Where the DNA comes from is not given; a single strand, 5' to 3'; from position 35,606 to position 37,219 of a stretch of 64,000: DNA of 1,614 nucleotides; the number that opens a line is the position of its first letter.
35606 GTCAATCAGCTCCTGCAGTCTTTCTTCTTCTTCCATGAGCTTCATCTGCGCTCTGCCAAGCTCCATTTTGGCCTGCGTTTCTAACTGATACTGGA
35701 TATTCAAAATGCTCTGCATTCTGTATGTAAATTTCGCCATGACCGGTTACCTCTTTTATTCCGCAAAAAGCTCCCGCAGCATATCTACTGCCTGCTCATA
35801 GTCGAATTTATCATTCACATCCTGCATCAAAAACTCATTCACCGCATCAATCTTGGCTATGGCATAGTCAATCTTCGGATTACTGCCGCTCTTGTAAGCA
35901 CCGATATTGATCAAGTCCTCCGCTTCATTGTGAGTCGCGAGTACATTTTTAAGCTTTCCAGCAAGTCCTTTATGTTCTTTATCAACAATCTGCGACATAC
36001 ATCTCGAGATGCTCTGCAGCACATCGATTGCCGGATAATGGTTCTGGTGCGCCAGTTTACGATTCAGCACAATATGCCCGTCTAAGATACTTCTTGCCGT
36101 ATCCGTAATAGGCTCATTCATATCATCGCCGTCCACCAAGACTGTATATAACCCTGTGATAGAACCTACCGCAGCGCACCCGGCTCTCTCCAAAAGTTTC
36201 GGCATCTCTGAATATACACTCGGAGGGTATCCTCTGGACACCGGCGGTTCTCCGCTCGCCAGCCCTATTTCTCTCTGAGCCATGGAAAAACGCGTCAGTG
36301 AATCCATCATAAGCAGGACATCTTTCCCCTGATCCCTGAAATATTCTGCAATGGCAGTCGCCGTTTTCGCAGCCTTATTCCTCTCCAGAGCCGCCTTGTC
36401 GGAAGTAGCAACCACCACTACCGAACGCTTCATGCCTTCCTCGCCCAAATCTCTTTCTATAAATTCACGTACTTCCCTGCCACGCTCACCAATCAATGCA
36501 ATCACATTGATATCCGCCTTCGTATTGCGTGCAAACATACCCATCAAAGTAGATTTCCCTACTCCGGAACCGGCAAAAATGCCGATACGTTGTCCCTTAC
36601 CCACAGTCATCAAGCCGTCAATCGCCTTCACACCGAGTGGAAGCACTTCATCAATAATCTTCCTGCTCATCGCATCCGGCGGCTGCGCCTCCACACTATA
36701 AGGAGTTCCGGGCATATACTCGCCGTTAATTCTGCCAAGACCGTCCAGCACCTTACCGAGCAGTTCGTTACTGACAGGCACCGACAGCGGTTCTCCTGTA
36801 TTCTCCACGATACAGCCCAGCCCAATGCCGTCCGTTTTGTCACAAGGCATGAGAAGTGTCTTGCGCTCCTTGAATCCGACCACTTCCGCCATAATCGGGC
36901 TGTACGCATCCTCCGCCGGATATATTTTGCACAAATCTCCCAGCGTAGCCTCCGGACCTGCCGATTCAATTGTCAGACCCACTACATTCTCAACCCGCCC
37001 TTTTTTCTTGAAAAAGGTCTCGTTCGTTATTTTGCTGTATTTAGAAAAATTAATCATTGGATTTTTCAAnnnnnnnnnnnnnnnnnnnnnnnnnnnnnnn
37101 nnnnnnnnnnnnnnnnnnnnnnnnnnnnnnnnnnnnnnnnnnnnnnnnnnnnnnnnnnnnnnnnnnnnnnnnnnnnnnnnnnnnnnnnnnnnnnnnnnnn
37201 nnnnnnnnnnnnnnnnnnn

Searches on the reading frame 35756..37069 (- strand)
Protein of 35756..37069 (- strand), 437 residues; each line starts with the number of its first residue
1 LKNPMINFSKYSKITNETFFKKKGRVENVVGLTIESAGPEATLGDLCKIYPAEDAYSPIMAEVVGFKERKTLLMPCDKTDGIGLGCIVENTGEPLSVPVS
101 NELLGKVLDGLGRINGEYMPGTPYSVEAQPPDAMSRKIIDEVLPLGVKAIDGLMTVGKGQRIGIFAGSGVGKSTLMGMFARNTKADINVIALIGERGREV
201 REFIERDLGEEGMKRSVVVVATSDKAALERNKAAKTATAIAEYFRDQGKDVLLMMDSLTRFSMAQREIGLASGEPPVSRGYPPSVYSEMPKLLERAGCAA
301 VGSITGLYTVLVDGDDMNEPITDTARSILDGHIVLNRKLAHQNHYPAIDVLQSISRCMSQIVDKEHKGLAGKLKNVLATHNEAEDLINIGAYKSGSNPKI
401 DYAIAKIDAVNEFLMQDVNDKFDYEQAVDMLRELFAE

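Call 7: search_protein_families(library=pfam, proteins=[window:35756-37069:-])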
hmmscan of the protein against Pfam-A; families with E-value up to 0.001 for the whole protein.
window:35756-37069:- (437 aa): 4 families
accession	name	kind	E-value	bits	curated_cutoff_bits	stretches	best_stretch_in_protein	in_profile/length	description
PF00006.31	ATP-synt_ab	-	8.2e-93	310.4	29.5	1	146-355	1-213/213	ATP synthase alpha/beta family, nucleotide-binding domain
PF18269.6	T3SS_ATPase_C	-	1.3e-26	92.7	22.7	1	362-433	1-72/72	T3SS EscN ATPase C-terminal domain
PF00005.33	ABC_tran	-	0.0002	22.4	25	1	154-208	6-52/137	ABC transporter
PF02874.29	ATP-synt_ab_N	-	0.0003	21.7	20.9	1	28-92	3-69/69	ATP synthase alpha/beta family, beta-barrel domain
